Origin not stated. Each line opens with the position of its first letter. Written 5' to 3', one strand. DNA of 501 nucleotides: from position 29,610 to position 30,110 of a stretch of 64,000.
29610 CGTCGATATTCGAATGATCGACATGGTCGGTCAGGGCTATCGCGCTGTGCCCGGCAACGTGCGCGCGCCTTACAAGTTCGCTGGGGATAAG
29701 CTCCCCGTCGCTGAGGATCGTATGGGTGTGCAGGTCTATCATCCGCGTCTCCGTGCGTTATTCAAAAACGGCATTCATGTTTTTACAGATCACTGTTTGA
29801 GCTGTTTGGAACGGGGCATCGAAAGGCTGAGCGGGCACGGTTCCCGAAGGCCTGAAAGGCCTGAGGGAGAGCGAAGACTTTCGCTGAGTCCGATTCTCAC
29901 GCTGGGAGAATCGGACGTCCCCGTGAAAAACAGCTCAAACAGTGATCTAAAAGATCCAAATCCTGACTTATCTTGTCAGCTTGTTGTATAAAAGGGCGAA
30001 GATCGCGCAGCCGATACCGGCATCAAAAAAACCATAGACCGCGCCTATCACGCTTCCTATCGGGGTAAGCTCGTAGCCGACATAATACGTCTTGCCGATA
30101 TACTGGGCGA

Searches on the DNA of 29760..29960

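Call 87: search_rna_families(source=window, start=29760, end=29960, threshold=evalue, max_evalue=1)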
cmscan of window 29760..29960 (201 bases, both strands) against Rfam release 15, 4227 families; matches with E-value up to 1: 0.
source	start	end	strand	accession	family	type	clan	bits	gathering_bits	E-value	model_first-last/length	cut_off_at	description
